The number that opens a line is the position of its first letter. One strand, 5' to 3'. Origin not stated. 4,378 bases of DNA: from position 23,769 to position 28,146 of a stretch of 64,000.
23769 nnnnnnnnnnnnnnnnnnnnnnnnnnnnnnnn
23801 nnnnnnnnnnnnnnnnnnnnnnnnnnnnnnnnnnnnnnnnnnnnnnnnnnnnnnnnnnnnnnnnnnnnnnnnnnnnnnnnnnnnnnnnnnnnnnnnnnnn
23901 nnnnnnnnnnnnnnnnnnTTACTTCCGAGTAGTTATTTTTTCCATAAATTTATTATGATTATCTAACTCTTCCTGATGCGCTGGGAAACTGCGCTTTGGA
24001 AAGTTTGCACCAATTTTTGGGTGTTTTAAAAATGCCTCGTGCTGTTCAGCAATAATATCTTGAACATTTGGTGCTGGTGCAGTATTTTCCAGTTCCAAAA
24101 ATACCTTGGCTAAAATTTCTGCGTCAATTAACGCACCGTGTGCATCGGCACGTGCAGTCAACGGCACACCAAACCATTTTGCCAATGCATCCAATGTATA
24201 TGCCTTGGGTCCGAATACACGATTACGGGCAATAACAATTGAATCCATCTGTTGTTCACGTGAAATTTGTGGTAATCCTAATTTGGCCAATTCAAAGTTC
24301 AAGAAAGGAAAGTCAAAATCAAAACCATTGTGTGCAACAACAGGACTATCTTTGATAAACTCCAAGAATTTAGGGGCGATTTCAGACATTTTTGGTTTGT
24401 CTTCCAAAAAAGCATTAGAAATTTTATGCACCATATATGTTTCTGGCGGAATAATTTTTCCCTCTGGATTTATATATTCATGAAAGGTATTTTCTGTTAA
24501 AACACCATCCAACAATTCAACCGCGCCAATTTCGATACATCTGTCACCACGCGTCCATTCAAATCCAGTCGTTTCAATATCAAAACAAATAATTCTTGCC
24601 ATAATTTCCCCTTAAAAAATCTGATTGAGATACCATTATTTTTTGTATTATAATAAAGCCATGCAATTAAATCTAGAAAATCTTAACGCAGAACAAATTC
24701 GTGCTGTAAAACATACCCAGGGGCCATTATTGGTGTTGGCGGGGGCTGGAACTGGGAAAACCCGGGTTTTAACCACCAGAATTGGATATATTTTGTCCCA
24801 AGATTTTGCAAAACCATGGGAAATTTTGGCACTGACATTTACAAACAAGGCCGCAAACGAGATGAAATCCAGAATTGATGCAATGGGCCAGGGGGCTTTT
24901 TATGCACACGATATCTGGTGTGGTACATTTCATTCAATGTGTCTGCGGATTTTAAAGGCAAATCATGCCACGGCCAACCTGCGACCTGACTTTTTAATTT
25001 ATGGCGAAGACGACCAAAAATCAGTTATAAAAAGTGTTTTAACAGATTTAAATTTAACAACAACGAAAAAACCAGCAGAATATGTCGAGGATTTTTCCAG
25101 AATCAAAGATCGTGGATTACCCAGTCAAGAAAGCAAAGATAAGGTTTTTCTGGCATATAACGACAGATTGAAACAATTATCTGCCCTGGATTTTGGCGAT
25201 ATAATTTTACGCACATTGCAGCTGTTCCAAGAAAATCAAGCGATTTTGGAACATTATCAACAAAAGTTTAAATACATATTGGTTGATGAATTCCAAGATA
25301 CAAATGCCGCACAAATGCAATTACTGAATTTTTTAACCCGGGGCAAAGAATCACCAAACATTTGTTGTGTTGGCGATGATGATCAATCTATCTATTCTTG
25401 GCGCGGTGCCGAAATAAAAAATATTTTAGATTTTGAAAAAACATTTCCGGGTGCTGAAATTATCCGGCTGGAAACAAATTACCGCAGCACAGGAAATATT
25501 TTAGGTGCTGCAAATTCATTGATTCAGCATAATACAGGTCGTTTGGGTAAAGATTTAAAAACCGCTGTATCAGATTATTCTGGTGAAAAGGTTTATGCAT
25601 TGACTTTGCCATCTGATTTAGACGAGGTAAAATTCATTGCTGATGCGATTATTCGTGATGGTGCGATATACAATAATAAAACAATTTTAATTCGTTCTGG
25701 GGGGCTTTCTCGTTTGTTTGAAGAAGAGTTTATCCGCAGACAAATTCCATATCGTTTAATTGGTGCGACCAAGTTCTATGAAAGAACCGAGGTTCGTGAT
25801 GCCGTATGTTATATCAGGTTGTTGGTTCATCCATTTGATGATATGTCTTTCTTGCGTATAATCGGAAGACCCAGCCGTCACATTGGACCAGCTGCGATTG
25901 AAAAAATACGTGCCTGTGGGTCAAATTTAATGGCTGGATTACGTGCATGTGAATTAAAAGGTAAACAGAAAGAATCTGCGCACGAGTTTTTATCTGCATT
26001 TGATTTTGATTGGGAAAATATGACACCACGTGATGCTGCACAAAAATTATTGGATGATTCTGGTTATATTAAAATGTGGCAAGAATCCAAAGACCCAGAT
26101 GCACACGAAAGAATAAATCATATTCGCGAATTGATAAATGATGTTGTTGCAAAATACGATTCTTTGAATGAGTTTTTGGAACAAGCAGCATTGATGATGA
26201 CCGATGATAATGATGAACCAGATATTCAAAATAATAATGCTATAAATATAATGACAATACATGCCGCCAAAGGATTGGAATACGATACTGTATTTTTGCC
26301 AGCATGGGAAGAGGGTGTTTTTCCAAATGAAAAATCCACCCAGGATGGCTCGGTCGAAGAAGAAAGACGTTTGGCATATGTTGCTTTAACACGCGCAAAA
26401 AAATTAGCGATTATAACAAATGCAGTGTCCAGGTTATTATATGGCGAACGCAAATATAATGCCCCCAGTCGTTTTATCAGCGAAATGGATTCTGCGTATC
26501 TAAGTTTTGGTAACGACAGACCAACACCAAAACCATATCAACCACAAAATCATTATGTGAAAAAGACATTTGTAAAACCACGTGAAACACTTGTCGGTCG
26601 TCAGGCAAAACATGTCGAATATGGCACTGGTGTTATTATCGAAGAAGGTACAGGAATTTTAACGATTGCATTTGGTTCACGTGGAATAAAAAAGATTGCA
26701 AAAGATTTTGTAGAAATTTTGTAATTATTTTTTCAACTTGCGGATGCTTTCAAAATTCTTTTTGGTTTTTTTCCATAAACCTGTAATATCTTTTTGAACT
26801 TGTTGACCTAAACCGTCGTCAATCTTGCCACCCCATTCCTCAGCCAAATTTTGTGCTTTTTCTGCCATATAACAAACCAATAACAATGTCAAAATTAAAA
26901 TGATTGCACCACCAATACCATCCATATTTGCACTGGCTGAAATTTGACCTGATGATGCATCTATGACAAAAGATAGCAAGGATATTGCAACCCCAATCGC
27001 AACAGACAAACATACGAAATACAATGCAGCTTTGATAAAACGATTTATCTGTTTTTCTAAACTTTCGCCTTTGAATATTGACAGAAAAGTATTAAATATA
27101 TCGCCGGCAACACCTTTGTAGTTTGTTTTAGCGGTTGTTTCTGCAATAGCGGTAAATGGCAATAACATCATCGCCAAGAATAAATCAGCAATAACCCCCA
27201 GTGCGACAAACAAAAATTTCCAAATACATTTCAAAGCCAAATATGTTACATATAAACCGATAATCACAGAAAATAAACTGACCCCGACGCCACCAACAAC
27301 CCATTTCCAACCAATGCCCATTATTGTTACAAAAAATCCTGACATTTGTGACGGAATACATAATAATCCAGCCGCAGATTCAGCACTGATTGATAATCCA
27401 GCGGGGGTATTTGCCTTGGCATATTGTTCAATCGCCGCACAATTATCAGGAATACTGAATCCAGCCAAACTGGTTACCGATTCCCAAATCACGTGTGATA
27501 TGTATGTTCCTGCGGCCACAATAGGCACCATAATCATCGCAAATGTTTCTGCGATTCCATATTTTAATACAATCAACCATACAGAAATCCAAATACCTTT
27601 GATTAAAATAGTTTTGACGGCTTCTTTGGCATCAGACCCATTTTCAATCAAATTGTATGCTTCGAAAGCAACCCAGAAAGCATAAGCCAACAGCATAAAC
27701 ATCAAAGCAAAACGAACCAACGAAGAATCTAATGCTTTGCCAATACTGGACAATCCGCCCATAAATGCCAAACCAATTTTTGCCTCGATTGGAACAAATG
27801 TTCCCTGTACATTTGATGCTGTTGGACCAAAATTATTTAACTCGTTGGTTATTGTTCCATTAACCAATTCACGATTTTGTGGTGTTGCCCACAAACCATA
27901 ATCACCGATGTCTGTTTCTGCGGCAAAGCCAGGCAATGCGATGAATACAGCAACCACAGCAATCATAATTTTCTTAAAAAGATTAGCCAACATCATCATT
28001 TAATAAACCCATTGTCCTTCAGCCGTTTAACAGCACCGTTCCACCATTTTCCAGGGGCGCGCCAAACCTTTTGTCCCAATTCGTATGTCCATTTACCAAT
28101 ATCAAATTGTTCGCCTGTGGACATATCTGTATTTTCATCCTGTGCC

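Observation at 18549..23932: Two large paralogous secreted proteins (Arg/Thr-rich disordered region plus Cys-rich domain, one with an EGF-type signature) bracket rplU-rpmA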

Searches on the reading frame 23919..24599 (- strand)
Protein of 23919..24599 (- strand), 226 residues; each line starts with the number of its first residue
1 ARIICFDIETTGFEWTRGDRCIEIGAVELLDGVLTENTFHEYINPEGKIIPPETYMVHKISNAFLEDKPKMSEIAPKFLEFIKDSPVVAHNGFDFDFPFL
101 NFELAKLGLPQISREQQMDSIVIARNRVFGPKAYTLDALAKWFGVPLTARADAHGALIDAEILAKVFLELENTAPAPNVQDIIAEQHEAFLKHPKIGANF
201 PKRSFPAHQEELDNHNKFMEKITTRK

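Call 38: search_protein_families(library=pfam, proteins=[window:23919-24599:-], max_evalue=0.001)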
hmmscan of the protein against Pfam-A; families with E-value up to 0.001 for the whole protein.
window:23919-24599:- (226 aa): 4 families
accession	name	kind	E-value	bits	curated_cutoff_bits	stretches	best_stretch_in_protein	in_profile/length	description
PF00929.31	RNase_T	-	2.5e-28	100.1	24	1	4-167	1-164/164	Exonuclease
PF13482.12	RNase_H_2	-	1.7e-08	35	22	1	64-152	36-121/165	RNase_H superfamily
PF16473.11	Rv2179c-like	-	0.00033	20.8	27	0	4-167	3-173/177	3'-5' exoribonuclease Rv2179c-like domain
PF03104.25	DNA_pol_B_exo1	-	0.00087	19.2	23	0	2-114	65-189/242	DNA polymerase family B, exonuclease domain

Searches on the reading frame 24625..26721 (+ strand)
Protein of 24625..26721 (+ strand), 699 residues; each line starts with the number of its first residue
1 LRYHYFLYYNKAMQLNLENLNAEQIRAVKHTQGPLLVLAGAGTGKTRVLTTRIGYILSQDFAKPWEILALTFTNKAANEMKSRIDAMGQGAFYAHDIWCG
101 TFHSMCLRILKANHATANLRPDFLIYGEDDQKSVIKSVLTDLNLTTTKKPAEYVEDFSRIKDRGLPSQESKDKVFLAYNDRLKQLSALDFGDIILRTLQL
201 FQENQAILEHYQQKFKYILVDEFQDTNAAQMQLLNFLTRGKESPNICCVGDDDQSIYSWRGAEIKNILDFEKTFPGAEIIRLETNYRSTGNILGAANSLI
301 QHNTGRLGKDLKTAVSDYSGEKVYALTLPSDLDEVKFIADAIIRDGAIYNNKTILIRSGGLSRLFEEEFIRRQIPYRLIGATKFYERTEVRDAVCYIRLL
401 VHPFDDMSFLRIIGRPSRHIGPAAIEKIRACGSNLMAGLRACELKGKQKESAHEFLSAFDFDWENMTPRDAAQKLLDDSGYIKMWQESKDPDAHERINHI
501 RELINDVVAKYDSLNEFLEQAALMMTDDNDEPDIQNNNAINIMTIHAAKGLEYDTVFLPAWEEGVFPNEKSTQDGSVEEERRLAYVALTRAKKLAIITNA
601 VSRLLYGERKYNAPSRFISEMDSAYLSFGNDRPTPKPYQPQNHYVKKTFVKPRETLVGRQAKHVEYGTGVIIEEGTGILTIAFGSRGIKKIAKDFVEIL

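Call 38: search_protein_families(library=pfam, proteins=[window:24625-26721:+], max_evalue=0.001)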
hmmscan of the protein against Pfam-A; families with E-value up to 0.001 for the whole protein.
window:24625-26721:+ (699 aa): 9 families
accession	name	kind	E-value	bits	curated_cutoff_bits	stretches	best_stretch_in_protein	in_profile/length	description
PF00580.27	UvrD-helicase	-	1e-81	275.1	23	1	20-275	1-271/271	UvrD/REP helicase N-terminal domain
PF13361.12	UvrD_C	-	4.6e-65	220.8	25.6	1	280-599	1-347/350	UvrD-like helicase C-terminal domain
PF13245.12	AAA_19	-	5.2e-21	75.7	25.1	1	25-258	2-132/134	AAA domain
PF13538.12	UvrD_C_2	-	1.5e-09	38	27.4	1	542-597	4-51/52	UvrD-like helicase C-terminal domain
PF01443.25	Viral_helicase1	-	3.8e-07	30.6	21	0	540-597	177-226/228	Viral superfamily 1 RNA helicase core domain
PF13604.12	AAA_30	-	4e-07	30.4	27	1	20-86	2-68/191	AAA domain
PF13087.12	AAA_12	-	0.00064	19.8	27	0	508-597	115-190/195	AAA domain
PF13191.12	AAA_16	-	0.00066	20.6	32.6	0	198-247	114-165/167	AAA ATPase domain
PF13086.12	AAA_11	-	0.00066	20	27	0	20-113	2-93/257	AAA domain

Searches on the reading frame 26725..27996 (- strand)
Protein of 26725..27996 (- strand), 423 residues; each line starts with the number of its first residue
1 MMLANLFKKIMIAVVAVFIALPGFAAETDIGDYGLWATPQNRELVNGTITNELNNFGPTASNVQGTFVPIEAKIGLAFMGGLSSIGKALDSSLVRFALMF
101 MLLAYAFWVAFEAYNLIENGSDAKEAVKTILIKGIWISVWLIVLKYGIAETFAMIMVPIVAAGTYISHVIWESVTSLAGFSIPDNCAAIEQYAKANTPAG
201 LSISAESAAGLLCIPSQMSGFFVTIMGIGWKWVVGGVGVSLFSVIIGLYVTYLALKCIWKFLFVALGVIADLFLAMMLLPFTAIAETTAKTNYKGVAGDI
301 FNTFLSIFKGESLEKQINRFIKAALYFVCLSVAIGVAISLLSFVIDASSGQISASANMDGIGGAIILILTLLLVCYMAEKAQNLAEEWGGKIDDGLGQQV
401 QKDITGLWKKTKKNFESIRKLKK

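Call 4: search_protein_families(library=pfam, proteins=[window:26725-27996:-], max_evalue=1)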
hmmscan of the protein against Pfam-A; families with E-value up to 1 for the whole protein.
window:26725-27996:- (423 aa): 1 family
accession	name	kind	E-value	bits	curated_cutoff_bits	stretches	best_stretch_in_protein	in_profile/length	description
PF24838.2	8xMP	-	0.072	13.3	30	1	311-392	9-84/136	Octameric membrane protein family (8xMP)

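Call 52: search_protein_families(library=ncbifam, proteins=[window:26725-27996:-], max_evalue=0.1)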
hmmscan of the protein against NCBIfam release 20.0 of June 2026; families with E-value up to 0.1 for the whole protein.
window:26725-27996:- (423 aa): 2 families
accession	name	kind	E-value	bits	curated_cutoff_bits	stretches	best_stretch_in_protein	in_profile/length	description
NF041779.1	hetero_SS_HdrC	equivalog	0.05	13.1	350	1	374-420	113-159/198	ferredoxin:CoB-CoM heterodisulfide reductase subunit HdrC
NF041560.1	T6SS_Burk_ExIF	subfamily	0.066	12.9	90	1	311-384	119-191/234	putative type VI secretion system effector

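Call 60: search_solved_structures(query=A4, max_evalue=10, show_alignments=1)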
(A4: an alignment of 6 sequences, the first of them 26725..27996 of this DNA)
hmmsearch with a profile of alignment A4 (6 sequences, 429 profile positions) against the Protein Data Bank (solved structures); distinct sequences matched with E-value up to 10: 8.
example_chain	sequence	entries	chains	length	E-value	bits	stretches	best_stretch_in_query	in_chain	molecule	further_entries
9m4q_A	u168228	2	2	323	0.6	12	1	248-305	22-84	Alpha-1A adrenergic receptor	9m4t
7ymj_A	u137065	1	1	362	0.6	12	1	248-305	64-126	alpha1A-adrenergic receptor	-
7ul3_A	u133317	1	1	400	0.71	11.8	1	209-308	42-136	Histamine H2 receptor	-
8hn1_A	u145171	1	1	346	0.76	11.6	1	248-305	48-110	Alpha-1A adrenergic receptor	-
9iqv_B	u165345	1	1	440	0.92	11.4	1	248-305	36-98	Alpha-1A adrenergic receptor,Soluble cytochrome b562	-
7ym8_A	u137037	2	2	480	1.1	11.2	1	248-305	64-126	alpha1A adrenergic receptor | alpha1A-adrenergic receptor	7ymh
8thk_R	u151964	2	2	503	1.4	10.8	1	248-305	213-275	Endolysin,Alpha-1A adrenergic receptor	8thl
6e9y_A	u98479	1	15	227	1.6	10.6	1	366-417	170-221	DHF38 filament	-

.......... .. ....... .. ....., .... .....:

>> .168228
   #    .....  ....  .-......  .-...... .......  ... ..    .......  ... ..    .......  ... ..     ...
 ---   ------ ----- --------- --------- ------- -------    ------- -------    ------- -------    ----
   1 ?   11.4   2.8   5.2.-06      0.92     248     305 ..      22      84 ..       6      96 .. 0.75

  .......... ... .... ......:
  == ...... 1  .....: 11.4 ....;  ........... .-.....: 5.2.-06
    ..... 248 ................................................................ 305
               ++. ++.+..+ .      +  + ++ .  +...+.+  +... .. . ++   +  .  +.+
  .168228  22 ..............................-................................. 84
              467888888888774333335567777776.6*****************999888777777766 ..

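Call 61: search_protein_families(library=pfam, alignment_id=A4, max_evalue=10)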
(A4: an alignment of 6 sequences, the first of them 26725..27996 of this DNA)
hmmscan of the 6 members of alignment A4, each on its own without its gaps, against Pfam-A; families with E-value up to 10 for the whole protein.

A. member 1, window:26725-27996:- (423 aa): 1 family
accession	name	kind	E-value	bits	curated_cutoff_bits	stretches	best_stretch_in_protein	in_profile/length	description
PF24838.2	8xMP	-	0.072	13.3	30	1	311-392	9-84/136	Octameric membrane protein family (8xMP)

B. families by the number of members that match (of 6 scanned): 5 families
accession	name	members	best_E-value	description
PF14967.11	FAM70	2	0.031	FAM70 protein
PF24838.2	8xMP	1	0.072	Octameric membrane protein family (8xMP)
PF12259.13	Baculo_F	1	0.15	Baculovirus F protein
PF04610.19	TrbL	1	0.71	TrbL/VirB6 plasmid conjugal transfer protein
PF18142.6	SLATT_fungal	1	1.8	SMODS and SLOG-associating 2TM effector domain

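Call 90: find_homologous_proteins(query=A4, max_evalue=0.001)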
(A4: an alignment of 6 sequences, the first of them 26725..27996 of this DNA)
Query A4 (6 sequences) (423 aa, profile of the alignment): 229 proteins with E <= 0.001 among 8000 candidates; the best 120 are listed.
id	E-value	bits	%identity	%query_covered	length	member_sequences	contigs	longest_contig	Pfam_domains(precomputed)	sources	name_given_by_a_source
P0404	4.7e-206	703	42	100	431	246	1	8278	-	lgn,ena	-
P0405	3.0e-199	680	98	100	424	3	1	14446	-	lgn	-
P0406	2.2e-198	677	63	99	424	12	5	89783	-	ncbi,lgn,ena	-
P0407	2.3e-191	654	61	98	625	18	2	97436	-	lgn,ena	-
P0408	8.7e-189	646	45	96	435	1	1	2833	-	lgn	-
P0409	1.1e-186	639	63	99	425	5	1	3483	-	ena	-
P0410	2.8e-186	638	45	96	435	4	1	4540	-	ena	-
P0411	2.8e-186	638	34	100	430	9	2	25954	-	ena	-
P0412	3.1e-184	631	62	99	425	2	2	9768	-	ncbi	-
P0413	5.8e-184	630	45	100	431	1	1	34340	-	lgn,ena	-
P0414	6.6e-184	630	45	100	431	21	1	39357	-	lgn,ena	-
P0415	9.4e-184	629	60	99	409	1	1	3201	-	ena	-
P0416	2.6e-183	628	61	100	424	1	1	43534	-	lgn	-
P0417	7.6e-183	626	61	100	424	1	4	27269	-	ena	-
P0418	1.4e-182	625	63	99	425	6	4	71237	-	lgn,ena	-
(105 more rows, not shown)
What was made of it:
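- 26725..33357 (.): Neighbouring lineage-specific polytopic membrane proteins: four tandem paralogs on the minus strand (26725..27999, 27996..29495, 29501..30703, 30703..31983), plus a fifth polytopic protein of the same style that was not compared with them, divergently transcribed at 32044..33357. In some relatives B lies directly downstream of the four-gene cluster (the fifth gene still flanks it); the link to B is possible but unproven. Homologs are all 'hypothetical' (call 90).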
